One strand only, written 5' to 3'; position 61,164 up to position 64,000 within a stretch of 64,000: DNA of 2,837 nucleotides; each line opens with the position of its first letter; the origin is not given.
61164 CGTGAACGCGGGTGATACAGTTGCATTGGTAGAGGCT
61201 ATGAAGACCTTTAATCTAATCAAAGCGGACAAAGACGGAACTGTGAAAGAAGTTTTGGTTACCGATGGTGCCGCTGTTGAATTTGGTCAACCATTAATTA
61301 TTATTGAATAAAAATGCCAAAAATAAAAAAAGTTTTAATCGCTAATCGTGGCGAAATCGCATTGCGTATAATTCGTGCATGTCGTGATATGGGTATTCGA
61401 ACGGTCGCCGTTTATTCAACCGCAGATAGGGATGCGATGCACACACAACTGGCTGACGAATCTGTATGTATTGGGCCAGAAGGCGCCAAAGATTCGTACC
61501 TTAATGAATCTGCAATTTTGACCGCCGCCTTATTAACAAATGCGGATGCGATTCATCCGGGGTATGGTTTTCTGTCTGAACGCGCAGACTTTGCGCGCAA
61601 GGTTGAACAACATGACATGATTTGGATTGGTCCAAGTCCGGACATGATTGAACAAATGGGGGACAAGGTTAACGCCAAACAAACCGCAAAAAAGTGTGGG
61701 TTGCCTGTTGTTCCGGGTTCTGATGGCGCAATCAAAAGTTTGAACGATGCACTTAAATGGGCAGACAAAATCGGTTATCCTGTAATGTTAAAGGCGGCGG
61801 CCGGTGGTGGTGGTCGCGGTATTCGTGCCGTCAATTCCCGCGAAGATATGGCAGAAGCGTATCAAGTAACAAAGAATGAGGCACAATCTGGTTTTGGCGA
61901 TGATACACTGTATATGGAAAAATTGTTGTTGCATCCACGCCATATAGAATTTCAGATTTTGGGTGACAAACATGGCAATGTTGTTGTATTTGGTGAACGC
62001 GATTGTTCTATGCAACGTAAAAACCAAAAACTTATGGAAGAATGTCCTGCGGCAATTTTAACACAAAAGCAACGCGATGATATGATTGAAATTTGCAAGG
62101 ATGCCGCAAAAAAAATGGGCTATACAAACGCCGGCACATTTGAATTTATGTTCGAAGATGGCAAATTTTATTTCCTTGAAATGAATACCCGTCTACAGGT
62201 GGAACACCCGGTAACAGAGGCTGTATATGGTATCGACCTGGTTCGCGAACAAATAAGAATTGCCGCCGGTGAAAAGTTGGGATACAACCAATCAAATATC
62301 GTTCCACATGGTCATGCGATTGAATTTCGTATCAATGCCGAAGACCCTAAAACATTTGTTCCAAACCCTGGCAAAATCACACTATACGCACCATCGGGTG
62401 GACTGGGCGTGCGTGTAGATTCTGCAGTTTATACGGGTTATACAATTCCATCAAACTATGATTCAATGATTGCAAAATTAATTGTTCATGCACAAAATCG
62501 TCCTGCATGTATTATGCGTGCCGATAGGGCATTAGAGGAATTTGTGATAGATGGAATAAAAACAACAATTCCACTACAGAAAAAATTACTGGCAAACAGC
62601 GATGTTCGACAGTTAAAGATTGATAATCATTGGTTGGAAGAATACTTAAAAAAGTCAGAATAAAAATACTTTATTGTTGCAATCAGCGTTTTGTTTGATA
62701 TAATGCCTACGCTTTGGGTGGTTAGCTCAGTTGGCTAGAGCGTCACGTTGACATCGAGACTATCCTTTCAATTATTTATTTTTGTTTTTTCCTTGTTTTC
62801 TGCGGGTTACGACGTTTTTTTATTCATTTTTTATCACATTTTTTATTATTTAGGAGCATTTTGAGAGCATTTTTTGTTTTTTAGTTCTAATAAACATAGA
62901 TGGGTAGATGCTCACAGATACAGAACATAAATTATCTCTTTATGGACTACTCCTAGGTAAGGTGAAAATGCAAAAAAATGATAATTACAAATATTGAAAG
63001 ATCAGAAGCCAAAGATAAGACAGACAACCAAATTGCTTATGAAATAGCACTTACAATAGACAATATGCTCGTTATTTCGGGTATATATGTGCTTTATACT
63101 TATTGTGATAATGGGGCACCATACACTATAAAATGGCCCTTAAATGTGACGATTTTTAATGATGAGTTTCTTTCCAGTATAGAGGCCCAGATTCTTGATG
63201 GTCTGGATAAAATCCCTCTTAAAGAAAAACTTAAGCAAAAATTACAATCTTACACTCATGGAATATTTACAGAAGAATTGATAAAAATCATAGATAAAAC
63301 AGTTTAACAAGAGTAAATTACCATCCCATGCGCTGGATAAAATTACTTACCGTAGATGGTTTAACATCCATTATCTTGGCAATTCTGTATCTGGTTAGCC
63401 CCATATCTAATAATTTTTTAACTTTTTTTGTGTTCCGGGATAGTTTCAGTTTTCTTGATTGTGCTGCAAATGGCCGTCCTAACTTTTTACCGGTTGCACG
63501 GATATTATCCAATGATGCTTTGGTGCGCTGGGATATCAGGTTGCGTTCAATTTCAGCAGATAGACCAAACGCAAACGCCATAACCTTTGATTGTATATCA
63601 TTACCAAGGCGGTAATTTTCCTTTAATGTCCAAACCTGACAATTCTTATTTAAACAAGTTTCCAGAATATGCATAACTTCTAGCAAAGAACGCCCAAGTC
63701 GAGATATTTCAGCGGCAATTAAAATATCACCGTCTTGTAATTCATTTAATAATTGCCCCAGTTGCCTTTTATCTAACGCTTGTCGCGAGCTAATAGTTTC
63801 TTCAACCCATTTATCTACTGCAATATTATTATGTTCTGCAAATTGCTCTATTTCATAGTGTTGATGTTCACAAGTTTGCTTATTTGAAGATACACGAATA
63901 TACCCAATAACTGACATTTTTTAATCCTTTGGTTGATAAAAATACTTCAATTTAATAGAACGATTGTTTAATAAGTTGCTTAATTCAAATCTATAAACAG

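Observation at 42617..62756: Inverted duplication of the tRNA-Val 5' half (41/41 nt) with matching promoters, about 20 kb apart, each abutting AT-rich island DNA: evidence for a tRNA-targeted island split by an inversion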

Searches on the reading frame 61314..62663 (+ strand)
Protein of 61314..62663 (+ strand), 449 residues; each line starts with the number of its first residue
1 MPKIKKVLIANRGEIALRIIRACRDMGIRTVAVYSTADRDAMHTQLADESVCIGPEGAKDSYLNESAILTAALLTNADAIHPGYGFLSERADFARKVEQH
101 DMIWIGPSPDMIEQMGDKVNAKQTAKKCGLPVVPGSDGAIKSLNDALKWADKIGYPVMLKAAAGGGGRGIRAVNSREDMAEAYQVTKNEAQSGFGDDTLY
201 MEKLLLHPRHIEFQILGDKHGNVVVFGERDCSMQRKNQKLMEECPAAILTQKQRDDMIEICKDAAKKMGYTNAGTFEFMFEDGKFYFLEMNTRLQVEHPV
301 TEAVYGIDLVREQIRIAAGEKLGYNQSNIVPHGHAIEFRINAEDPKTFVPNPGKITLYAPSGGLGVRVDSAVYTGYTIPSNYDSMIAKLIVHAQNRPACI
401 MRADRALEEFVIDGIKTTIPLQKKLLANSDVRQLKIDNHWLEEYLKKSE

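Call 11: search_protein_families(library=pfam, proteins=[window:61314-62663:+])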
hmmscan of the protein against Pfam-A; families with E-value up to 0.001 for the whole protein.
window:61314-62663:+ (449 aa): 5 families
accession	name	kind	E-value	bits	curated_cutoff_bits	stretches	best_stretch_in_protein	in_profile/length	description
PF02786.22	CPSase_L_D2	-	4.3e-72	242.5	19.8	1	117-323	1-209/211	Carbamoyl-phosphate synthase L chain, ATP binding domain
PF00289.28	Biotin_carb_N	-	4.7e-46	156.2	25.5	1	4-112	2-110/110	Biotin carboxylase, N-terminal domain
PF02785.25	Biotin_carb_C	-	6.4e-36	123.2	32.4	1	337-443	1-108/108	Biotin carboxylase C-terminal domain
PF02222.28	ATP-grasp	-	5e-10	39.7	27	1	139-293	15-162/179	ATP-grasp domain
PF07478.18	Dala_Dala_lig_C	-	2.3e-09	37.5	24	1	148-292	30-174/204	D-ala D-ala ligase C-terminus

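Call 15: find_related_loci(query=window:61314-62663:+, collection=genome_contigs, flank=10000)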
Query window:61314-62663:+ (449 aa) in genome_contigs; peptide patterns used: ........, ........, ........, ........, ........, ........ (x = any residue, [..] = any of these).
599 stretches matched a pattern (row limit reached: there are more); 589 encode a relative of the query (tblastn E <= 1e-3); the best 80 are kept; 80 distinct loci.
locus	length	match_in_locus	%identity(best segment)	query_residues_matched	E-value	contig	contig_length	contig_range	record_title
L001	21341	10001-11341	85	1-447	0e+0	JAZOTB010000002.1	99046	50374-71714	MAG: Candidatus Enterousia sp. isolate T1900045541_YK20190235.MAGScoT_cleanbin_000047 SGB_7810_k141_2994603, whole genom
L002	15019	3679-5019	85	1-447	0e+0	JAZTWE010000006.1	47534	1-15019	MAG: Candidatus Enterousia sp. isolate T1900045334_YK20190023.MAGScoT_cleanbin_000100 SGB_6575_k141_523930, whole genome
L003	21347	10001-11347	86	1-449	0e+0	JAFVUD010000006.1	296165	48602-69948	MAG: Alphaproteobacteria bacterium isolate RGIG5397 Sheep_Colon-3__c938145, whole genome shotgun sequence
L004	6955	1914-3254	85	1-447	0e+0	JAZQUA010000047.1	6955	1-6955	MAG: Candidatus Enterousia sp. isolate T1900045184_TC20190180.MAGScoT_cleanbin_000030 SGB_9218_k141_1835872, whole genom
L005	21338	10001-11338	85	1-446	0e+0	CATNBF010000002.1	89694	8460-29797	MAG TPA_asm: uncultured bacterium isolate MGG24397_1680015486 genome assembly, contig: SRR10593854_249, whole genome sho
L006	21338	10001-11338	85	1-446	0e+0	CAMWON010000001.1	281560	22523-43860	MAG TPA_asm: uncultured Alphaproteobacteria bacterium isolate SRR14411251_bin.18_metawrap_v1.3_MAG genome assembly, cont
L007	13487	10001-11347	86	1-449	0e+0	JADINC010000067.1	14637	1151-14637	MAG: Candidatus Enterousia avistercoris isolate 8207 D5M67__C322731_L14637_SRR9113728, whole genome shotgun sequence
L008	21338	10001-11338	84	1-446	0e+0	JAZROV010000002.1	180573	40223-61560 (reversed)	MAG: Candidatus Enterousia sp. isolate T1900045386_YK20190076.MAGScoT_cleanbin_000013 SGB_6911_k141_232963, whole genome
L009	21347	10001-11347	86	1-449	0e+0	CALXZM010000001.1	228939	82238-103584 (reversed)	MAG: uncultured Alphaproteobacteria bacterium isolate BRZ_LB__bin18 genome assembly, contig: BRZ_LB__NODE_32_length_2289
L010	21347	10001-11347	87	1-449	0e+0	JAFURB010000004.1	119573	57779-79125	MAG: Alphaproteobacteria bacterium isolate RGIG4748 Roe_deer_Rectum.Co__c483133, whole genome shotgun sequence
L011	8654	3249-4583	84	1-445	0e+0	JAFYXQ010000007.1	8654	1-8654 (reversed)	MAG: Alphaproteobacteria bacterium isolate RGIG7515 Water_buffalos_Colon.Co__c272764, whole genome shotgun sequence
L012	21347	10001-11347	86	1-449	0e+0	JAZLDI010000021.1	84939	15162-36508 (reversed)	MAG: Candidatus Enterousia sp. isolate T1900045038_TC20190031.MAGScoT_cleanbin_000032 SGB_4470_k141_196089, whole genome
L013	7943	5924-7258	87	1-445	0e+0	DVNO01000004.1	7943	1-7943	MAG TPA_asm: Candidatus Enterousia avicola isolate CHK136-897 CHK136__C27456_L7943_ERR2241905, whole genome shotgun sequ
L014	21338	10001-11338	86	1-446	0e+0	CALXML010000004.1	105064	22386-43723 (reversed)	MAG: uncultured Alphaproteobacteria bacterium isolate BRZ_KL__bin36 genome assembly, contig: BRZ_KL__NODE_149_length_105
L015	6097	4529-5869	86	1-447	0e+0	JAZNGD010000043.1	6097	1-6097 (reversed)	MAG: Candidatus Enterousia sp. isolate T1900044708_TS20190174.MAGScoT_cleanbin_000035 SGB_1823_k141_611104, whole genome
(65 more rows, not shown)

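Call 38: find_encoding_contigs(protein=window:61314-62663:+, flank=10000, max_places=10)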
Protein window:61314-62663:+ (449 aa): 1 contig read that carries it; 1 place shown.
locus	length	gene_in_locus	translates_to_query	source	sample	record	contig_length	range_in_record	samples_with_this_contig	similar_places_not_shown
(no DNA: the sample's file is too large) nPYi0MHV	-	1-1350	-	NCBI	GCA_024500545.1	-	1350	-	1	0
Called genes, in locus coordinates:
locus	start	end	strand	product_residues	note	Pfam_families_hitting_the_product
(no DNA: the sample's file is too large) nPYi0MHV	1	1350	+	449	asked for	PF00289:Biotin_carb_N, PF02222:ATP-grasp, PF02786:CPSase_L_D2, PF07478:Dala_Dala_lig_C, PF02785:Biotin_carb_C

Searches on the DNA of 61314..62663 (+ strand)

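Call 69: search_rna_families(source=L018, start=11300, end=11950, threshold=evalue, max_evalue=0.01)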
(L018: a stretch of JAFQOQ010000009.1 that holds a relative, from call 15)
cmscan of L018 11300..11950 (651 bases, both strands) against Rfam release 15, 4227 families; matches with E-value up to 0.01: 3.
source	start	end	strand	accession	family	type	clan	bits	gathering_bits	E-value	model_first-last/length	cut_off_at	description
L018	11822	11895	+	RF00005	tRNA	Gene; tRNA;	CL00001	71.4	29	1.3e-15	1-71/71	no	tRNA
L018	11313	11393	+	RF02621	BSnc120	Gene; sRNA;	-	34.8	114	1.9e-06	1-88/88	no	Brucella sRNA 120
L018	11326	11408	-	RF02621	BSnc120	Gene; sRNA;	-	26.2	114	0.001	1-88/88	no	Brucella sRNA 120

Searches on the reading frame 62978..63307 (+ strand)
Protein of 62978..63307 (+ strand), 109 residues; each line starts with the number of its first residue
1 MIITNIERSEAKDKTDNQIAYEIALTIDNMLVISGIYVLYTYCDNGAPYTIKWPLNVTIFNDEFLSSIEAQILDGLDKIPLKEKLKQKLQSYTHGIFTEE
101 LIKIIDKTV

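Call 11: search_protein_families(library=pfam, proteins=[window:62978-63307:+])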
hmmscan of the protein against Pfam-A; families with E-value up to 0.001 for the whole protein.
window:62978-63307:+ (109 aa): 0 families

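Call 39: find_encoding_contigs(protein=window:62978-63307:+, flank=10000, max_places=10)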
Protein window:62978-63307:+ (109 aa): 1 contig read that carries it; 1 place shown.
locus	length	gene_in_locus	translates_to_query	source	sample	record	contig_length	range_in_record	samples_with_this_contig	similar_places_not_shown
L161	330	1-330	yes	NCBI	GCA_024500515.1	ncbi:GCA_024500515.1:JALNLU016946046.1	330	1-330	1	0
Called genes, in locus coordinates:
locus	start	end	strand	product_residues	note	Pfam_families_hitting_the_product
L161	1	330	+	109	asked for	?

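Call 67: find_homologous_proteins(query=window:62978-63307:+, max_evalue=0.001)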
Query window:62978-63307:+ (109 aa): 1 proteins with E <= 0.001 among 3 candidates.
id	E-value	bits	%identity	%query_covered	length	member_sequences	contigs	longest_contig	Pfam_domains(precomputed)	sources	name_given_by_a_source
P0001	2.9e-64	232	100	100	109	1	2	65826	-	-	-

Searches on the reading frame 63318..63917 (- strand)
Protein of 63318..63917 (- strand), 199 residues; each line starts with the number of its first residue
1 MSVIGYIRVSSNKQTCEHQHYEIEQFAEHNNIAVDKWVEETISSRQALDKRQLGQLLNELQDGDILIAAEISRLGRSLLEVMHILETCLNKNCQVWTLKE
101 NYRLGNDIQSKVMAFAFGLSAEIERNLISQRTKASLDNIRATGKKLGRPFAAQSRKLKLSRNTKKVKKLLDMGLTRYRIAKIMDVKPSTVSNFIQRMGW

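Call 9: find_encoding_contigs(protein=window:63318-63917:-, flank=10000, max_places=10)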
Protein window:63318-63917:- (199 aa): 1 contig read that carries it; 1 place shown.
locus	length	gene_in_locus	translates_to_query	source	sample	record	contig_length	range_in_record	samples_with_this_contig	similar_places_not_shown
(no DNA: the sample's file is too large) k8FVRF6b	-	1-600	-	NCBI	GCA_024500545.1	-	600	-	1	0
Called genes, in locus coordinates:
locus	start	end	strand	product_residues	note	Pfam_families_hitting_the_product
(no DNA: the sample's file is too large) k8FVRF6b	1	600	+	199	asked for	PF00239:Resolvase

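Call 11: search_protein_families(library=pfam, proteins=[window:63318-63917:-])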
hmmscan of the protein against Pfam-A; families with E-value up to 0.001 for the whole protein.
window:63318-63917:- (199 aa): 3 families
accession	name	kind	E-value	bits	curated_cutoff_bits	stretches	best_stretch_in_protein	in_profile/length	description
PF00239.26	Resolvase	-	1.4e-32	113.2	23.3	1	3-144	1-144/145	Resolvase, N terminal domain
PF13936.12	HTH_38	-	0.00018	21.6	27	0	167-196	14-43/44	Helix-turn-helix domain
PF01325.25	Fe_dep_repress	-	0.00041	20.9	26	0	176-197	25-46/60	Iron dependent repressor, N-terminal DNA binding domain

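Call 22: find_related_loci(query=window:63318-63917:-, collection=metagenome_contigs, flank=10000)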
Query window:63318-63917:- (199 aa) in metagenome_contigs; peptide patterns used: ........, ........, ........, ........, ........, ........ (x = any residue, [..] = any of these).
352 stretches matched a pattern; 200 encode a relative of the query (tblastn E <= 1e-3); the best 80 are kept; 80 distinct loci.
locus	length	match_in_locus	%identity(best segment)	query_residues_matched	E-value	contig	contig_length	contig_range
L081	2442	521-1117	88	1-199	6e-125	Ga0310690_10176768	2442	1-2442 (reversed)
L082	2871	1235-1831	87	1-199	4e-122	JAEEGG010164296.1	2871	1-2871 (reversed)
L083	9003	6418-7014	87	1-199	8e-118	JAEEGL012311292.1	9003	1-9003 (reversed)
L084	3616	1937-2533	86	1-199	1e-119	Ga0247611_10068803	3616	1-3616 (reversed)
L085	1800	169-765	85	1-199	1e-124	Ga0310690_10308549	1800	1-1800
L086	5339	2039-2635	85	1-199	8e-117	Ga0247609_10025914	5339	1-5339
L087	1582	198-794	83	1-199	3e-122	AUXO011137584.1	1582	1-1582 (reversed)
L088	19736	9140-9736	83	1-199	3e-113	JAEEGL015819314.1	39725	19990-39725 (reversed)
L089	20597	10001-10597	84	1-199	7e-113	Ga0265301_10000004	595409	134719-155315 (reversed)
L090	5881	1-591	86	3-199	9e-113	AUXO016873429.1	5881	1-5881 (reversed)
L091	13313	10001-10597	84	1-199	7e-113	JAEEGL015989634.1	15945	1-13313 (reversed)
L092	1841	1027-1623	82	1-199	1e-119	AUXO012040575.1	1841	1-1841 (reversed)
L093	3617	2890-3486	80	1-199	1e-113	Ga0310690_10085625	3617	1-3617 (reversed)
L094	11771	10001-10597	82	1-199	3e-111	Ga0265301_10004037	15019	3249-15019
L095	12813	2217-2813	82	1-199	3e-111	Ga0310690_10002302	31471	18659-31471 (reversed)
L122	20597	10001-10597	76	1-199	8e-98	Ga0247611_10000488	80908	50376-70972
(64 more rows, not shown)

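Call 43: search_protein_families(library=pfam, proteins=[L122:10630-12324:-], max_evalue=0.01)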
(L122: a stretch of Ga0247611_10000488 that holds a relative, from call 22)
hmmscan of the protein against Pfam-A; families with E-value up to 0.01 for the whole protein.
L122:10630-12324:- (564 aa): 3 families
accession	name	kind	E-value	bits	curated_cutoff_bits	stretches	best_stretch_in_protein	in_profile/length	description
PF00589.27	Phage_integrase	-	1.6e-05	25.2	27.1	1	351-511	26-167/172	Phage integrase family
PF20172.3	DUF6538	-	0.0027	17.8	27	0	12-59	1-51/60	Domain of unknown function (DUF6538)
PF03250.19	Tropomodulin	-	0.007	16.7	23.3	1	250-349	6-107/142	Tropomodulin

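Call 50: search_solved_structures(query=window:63318-63917:-, max_evalue=0.00001)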
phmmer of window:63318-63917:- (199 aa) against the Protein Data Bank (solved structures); distinct sequences matched with E-value up to 0.00001: 12.
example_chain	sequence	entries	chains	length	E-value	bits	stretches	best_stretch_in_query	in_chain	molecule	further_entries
4m6f_A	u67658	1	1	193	1.1e-11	48.4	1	3-190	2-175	DNA-invertase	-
3uj3_X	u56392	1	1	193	4.8e-11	46.3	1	3-190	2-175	DNA-invertase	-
2r0q_C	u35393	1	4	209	3.5e-08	37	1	3-191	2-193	Putative transposon Tn552 DNA-invertase bin3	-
1zr2_A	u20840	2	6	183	3.7e-07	33.6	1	1-194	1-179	Transposon gamma-delta resolvase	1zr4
2gm4_A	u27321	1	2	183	6.9e-07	32.7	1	1-194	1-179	Transposon gamma-delta resolvase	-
1gdt_A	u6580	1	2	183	7.5e-07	32.6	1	2-194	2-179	PROTEIN (GAMMA DELTA RESOLVASE)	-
5cy1_A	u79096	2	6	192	1.1e-06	32.1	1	1-160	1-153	Transposon Tn3 resolvase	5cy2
5c35_A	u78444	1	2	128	1.6e-06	31.6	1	3-97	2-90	Recombinase Sin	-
5c31_A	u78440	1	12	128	4.4e-06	30.1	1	3-113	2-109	Sin, putative plasmid resolvase dimer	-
3pkz_A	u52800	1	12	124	5e-06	29.9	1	3-112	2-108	Recombinase Sin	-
5c32_B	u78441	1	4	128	7.5e-06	29.4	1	3-97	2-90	Putative transposon Tn552 DNA-invertase bin3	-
5c34_B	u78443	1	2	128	7.7e-06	29.3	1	3-97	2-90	Putative transposon Tn552 DNA-invertase bin3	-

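Call 75: search_protein_families(library=pfam, proteins=[L088:7073-8977:-, L088:9746-11629:-, L088:216-1688:+, L094:9245-9817:-], max_evalue=0.001)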
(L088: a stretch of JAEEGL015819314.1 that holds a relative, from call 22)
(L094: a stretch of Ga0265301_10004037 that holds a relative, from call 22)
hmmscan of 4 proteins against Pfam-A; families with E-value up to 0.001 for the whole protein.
L088:7073-8977:- (634 aa): 1 family
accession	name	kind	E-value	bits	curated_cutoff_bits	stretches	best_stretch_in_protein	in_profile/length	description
PF03895.21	YadA_anchor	-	6.7e-10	39.3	22.7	1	574-631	5-60/60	YadA-like membrane anchor domain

L088:9746-11629:- (627 aa): 5 families
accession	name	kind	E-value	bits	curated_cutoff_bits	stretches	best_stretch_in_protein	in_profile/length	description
PF13175.12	AAA_15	-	2.8e-19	70.4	32.1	1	1-375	1-373/374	AAA ATPase domain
PF13304.12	AAA_21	-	1.9e-18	68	27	1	102-377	141-304/304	AAA domain, putative AbiEii toxin, Type IV TA system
PF00005.33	ABC_tran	-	7.6e-05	23.8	25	0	31-111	15-80/137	ABC transporter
PF11398.14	DUF2813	-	0.00016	21.6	21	0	1-57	1-50/372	Protein of unknown function (DUF2813)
PF02463.25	SMC_N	-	0.00022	21.2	40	0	3-389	2-213/220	RecF/RecN/SMC N terminal domain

L088:216-1688:+ (490 aa): 2 families
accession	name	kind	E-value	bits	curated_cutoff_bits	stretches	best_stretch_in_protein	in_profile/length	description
PF00589.27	Phage_integrase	-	7.1e-12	45.9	27.1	1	275-459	4-168/172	Phage integrase family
PF20172.3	DUF6538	-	0.00025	21.1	27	1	14-60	1-50/60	Domain of unknown function (DUF6538)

L094:9245-9817:- (190 aa): 1 family
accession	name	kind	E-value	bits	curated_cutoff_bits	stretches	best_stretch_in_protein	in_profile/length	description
PF13936.12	HTH_38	-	0.00042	20.4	27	1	158-184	13-39/44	Helix-turn-helix domain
